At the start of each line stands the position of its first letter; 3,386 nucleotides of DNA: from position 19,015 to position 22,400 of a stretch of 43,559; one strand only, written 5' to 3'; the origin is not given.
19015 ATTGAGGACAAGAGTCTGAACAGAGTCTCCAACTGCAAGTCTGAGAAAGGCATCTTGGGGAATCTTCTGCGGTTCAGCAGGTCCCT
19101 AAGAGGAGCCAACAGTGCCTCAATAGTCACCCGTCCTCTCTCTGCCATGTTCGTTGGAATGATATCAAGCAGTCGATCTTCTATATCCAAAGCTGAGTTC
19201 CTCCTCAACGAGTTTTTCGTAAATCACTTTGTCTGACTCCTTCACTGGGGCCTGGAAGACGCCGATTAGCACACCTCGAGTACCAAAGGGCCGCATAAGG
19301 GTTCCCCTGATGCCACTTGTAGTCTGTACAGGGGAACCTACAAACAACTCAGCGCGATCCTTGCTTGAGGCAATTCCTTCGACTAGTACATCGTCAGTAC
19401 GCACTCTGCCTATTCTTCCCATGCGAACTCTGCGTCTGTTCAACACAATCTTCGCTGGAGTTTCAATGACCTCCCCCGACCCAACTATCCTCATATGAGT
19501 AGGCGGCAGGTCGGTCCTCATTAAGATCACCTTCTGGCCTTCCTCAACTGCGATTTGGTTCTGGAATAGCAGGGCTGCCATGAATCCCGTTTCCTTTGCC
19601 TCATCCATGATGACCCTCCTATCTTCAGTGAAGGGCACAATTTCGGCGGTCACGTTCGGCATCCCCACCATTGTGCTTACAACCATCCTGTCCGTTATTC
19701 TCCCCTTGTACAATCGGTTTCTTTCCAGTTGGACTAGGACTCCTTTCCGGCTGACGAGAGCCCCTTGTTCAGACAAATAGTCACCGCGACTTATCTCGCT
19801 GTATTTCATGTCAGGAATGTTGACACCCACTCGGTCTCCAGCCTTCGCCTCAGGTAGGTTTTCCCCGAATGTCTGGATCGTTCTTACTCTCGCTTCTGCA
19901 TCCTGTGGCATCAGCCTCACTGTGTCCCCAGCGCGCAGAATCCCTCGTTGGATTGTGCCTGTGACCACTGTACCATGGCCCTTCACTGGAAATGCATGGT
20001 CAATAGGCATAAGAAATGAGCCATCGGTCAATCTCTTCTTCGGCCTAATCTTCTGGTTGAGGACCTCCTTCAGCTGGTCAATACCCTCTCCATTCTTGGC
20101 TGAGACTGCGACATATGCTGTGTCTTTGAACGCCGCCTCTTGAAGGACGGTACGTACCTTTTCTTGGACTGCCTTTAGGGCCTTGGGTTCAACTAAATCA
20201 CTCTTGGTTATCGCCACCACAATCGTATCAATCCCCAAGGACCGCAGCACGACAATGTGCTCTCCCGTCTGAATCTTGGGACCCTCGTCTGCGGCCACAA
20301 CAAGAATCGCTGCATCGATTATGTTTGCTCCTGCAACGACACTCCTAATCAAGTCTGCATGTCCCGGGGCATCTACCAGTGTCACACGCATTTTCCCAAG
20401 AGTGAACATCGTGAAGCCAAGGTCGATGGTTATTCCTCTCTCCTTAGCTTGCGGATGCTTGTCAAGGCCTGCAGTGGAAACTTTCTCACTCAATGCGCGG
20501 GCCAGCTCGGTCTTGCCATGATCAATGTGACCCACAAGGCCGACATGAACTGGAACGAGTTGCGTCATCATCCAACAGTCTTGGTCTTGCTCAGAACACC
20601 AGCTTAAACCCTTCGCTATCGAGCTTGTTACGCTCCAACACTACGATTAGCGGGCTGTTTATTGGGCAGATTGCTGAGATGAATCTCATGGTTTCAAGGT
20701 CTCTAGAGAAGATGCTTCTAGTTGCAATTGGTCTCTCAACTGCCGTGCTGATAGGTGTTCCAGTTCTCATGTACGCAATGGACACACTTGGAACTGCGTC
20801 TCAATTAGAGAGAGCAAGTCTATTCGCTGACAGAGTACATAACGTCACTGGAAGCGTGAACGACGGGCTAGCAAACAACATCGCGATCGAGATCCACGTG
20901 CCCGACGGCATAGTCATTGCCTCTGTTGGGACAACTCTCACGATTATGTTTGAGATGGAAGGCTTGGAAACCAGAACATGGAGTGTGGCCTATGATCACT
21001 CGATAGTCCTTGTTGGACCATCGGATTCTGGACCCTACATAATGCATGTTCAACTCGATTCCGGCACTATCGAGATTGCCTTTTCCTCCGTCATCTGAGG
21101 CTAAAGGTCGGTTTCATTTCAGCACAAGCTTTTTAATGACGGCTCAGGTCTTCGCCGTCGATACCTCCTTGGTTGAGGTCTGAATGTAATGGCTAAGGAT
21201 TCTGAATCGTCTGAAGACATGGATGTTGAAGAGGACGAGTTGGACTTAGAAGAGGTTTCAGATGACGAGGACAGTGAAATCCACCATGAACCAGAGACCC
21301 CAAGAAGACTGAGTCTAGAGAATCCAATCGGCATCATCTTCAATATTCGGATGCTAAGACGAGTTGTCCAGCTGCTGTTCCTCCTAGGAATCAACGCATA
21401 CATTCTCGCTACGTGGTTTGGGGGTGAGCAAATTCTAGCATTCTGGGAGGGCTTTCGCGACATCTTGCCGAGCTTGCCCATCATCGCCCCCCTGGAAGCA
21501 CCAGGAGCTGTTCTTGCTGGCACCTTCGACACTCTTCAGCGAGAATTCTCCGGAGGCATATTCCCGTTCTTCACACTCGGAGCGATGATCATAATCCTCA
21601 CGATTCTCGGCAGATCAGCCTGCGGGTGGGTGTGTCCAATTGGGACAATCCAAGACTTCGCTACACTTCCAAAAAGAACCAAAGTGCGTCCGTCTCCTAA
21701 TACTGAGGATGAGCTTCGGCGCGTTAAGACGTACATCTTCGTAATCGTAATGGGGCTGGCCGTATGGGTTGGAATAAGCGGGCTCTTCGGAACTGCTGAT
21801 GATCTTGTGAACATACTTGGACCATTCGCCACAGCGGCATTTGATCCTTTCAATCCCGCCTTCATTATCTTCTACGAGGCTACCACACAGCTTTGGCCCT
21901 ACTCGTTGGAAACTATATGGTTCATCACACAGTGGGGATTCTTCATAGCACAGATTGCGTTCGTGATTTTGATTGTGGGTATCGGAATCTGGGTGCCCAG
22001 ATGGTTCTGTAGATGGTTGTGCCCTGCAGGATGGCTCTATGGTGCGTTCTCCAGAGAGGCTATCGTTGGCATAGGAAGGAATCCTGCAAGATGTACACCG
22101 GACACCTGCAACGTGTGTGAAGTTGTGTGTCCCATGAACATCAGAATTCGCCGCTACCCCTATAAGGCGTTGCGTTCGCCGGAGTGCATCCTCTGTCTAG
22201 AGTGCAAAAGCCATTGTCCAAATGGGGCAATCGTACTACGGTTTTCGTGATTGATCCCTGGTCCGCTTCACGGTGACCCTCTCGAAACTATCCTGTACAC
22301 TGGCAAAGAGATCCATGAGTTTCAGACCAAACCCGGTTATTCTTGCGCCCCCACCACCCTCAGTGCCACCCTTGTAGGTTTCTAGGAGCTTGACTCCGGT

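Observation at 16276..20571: Compact archaeal/eukaryal-type selenocysteine-decoding locus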

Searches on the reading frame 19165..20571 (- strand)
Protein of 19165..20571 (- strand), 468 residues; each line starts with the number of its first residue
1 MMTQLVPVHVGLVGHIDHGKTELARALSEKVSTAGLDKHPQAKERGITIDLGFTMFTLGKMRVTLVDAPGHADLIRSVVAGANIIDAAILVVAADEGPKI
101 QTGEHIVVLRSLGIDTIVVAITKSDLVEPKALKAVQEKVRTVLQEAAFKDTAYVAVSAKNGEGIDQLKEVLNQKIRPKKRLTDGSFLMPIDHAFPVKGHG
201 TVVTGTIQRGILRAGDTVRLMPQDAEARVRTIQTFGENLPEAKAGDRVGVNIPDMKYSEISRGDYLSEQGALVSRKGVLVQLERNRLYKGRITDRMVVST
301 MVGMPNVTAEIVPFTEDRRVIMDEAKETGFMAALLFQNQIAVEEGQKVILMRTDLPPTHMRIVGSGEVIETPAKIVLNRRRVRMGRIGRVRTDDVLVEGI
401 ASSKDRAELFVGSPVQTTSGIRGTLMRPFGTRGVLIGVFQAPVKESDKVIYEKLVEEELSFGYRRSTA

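Call 4: search_protein_families(library=pfam, proteins=[window:19165-20571:-], max_evalue=0.01)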
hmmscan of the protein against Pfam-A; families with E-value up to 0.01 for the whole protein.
window:19165-20571:- (468 aa): 7 families
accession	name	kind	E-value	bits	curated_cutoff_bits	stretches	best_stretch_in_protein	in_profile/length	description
PF00009.33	GTP_EFTU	-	1.3e-37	129.7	26.5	1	9-175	5-186/188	Elongation factor Tu GTP binding domain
PF03144.31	GTP_EFTU_D2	-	2.2e-15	57.3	30.3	1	200-266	1-72/73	Elongation factor Tu domain 2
PF21440.4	aSelB_III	-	2.6e-11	44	19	1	284-370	13-106/108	Archaeal selenocysteine-specific elongation factor, domain III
PF04950.18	RIBIOP_C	-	4.9e-08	33.2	25.8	1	345-450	176-282/291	40S ribosome biogenesis protein Tsr1 and BMS1 C-terminal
PF03193.22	RsgA_GTPase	-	2.2e-05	24.8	30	1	81-175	20-108/174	RsgA GTPase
PF01926.29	MMR_HSR1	-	3e-05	24.6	21.9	1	9-116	1-107/113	50S ribosome-binding GTPase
PF14578.12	GTP_EFTU_D4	-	0.0054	17.1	23.8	0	202-265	19-84/86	Elongation factor Tu domain 4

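Call 5: search_protein_families(library=ncbifam, proteins=[window:19165-20571:-], max_evalue=0.01)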
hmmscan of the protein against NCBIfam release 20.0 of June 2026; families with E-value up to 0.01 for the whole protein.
window:19165-20571:- (468 aa): 43 families (the best 25 are shown)
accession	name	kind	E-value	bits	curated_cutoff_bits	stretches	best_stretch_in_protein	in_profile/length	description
TIGR00475.1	selB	equivalog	4.1e-81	273.4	242.25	1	9-352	2-324/581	selenocysteine-specific translation elongation factor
NF000766.0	PRK00049.1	subfamily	7.2e-53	179.8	449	1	8-276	13-305/396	elongation factor Tu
NF009373.0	PRK12736.1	subfamily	4.6e-52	177.1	452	1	8-276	13-303/394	elongation factor Tu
NF009372.0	PRK12735.1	subfamily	2.2e-51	174.9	479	1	8-275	13-304/396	elongation factor Tu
NF008969.0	PRK12317.1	subfamily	5.7e-51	173.4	502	1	36-268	60-309/426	elongation factor 1-alpha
TIGR00485.1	EF-Tu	equivalog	2.7e-48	164.7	522.4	1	8-275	13-302/394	elongation factor Tu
TIGR00483.1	EF-1_alpha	equivalog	4.7e-39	134.1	540.1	1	36-266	60-308/427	translation elongation factor EF-1 subunit alpha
NF003077.0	PRK04000.1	equivalog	7.9e-38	130.7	315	2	62-299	86-340/412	translation initiation factor IF-2 subunit gamma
TIGR03680.1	eif2g_arch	equivalog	5.8e-37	127.9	514.5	2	62-223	82-252/407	translation initiation factor IF-2 subunit gamma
TIGR02034.1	CysN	subfamily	1.3e-29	103.5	336.1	1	42-291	61-325/406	sulfate adenylyltransferase, large subunit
NF004035.0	PRK05506.1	subfamily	1.6e-28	99.4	715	1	41-269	84-323/632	bifunctional sulfate adenylyltransferase subunit 1/adenylylsulfate kinase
NF003478.0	PRK05124.1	equivalog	1.5e-27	96.3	590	1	42-272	88-329/475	sulfate adenylyltransferase subunit CysN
TIGR00487.1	IF-2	equivalog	7.9e-23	81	424.4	1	10-242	90-317/587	translation initiation factor IF-2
TIGR01393.1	lepA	equivalog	3.3e-18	65.4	533.9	1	11-256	7-262/595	translation elongation factor 4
TIGR01394.1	TypA_BipA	equivalog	2.1e-17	62.6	757.3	1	10-234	4-252/594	translational GTPase TypA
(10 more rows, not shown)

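Call 58: search_solved_structures(query=window:19165-20571:-, max_evalue=1e-20)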
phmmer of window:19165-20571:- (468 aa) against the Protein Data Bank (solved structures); distinct sequences matched with E-value up to 1e-20: 88 (the best 60 are shown).
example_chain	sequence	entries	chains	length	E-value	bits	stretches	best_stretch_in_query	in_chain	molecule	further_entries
4ac9_A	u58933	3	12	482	3e-95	322.9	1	8-454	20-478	MJ0495-LIKE PROTEIN | TRANSLATION ELONGATION FACTOR SELB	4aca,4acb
7zjw_E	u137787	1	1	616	1.9e-49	172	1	61-316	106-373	eEFSec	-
5izk_A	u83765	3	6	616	1.9e-49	172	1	61-316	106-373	Selenocysteine-specific elongation factor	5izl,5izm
6i8r_A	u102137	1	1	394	1.3e-46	162.7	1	8-272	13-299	Elongation Factor Tu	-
7vmx_B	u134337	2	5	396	1.7e-45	159.1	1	8-272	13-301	Elongation factor Tu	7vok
8v9l_x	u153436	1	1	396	2.4e-45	158.5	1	8-271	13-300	Elongation factor Tu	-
5lzb_z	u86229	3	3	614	4.4e-45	157.7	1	11-268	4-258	Selenocysteine-specific elongation factor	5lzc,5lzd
5w75_A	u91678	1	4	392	4.4e-45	157.6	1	8-278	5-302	Elongation factor Tu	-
7bbn_A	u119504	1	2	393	1.3e-44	156.1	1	8-273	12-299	Elongation Factor Tu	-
6htw_H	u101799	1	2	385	2.3e-44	155.3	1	8-272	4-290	Elongation Factor Tu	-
6gfu_A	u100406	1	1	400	6e-44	153.9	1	8-272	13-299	Elongation Factor Tu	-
9t8g_A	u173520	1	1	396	8.7e-44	153.4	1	8-272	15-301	Elongation factor Tu 2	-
5we4_z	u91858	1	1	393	9.2e-44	153.3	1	8-272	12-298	Elongation factor Tu 2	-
5uyk_Z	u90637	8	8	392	9.2e-44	153.3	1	8-272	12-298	Elongation factor Tu 2 | Elongation factor Tu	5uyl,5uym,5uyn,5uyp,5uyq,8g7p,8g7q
1d8t_A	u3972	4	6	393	9.3e-44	153.3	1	8-272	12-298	ELONGATION FACTOR TU | Elongation factor Tu 1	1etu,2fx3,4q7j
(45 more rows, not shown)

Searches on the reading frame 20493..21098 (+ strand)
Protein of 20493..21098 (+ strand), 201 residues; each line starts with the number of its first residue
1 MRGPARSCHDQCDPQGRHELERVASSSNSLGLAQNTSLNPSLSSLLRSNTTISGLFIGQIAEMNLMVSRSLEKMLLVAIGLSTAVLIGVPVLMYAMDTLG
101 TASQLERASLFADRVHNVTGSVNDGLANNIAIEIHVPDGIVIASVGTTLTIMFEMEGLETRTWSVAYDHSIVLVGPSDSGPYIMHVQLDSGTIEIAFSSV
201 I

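Call 19: search_protein_families(library=pfam, proteins=[window:20493-21098:+], max_evalue=0.001)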
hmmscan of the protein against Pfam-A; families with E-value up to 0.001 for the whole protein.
window:20493-21098:+ (201 aa): 0 families

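Call 21: search_protein_families(library=ncbifam, proteins=[window:20493-21098:+], max_evalue=0.001)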
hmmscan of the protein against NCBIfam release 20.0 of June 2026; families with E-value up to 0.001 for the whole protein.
window:20493-21098:+ (201 aa): 0 families

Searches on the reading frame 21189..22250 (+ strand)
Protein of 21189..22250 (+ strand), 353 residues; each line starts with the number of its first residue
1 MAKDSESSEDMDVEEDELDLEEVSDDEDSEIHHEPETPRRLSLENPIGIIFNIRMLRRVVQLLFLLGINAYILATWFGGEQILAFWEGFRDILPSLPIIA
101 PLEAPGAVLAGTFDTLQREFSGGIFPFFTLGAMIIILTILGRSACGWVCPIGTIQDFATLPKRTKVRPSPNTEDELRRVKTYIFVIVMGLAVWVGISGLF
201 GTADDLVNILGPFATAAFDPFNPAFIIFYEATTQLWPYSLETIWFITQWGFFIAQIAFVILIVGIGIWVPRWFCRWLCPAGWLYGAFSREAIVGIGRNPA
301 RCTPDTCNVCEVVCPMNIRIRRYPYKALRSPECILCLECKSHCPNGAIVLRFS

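Call 19: search_protein_families(library=pfam, proteins=[window:21189-22250:+], max_evalue=0.001)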
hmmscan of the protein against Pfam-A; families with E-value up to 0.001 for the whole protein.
window:21189-22250:+ (353 aa): 4 families
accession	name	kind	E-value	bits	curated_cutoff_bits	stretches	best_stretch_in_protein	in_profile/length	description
PF12801.12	Fer4_5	-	3.4e-08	33.8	22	1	126-163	5-43/48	4Fe-4S binding domain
PF00037.32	Fer4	-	0.00048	20.3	21.1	0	332-348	7-23/24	4Fe-4S binding domain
PF12838.12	Fer4_7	-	0.00056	20.8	27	0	333-350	2-19/52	4Fe-4S dicluster domain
PF13187.11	Fer4_9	-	0.00077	19.9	27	1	306-348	4-52/52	4Fe-4S dicluster domain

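Call 21: search_protein_families(library=ncbifam, proteins=[window:21189-22250:+], max_evalue=0.001)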
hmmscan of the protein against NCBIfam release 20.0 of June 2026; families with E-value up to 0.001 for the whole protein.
window:21189-22250:+ (353 aa): 4 families
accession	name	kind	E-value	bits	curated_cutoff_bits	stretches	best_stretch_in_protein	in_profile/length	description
TIGR02163.1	napH_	subfamily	6e-16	58.7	213.05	2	256-349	155-252/255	NapH/MauN family ferredoxin-type protein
NF007013.0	PRK09477.1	equivalog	1.6e-15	57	234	2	256-348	180-274/286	quinol dehydrogenase ferredoxin subunit NapH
NF043039.1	HgcAB_like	equivalog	2.3e-05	24.2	285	1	236-348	244-349/350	HgcAB-like fusion protein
NF046105.1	TransRegNosR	equivalog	3.6e-05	22.3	1000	0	125-167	482-524/680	transcriptional regulator NosR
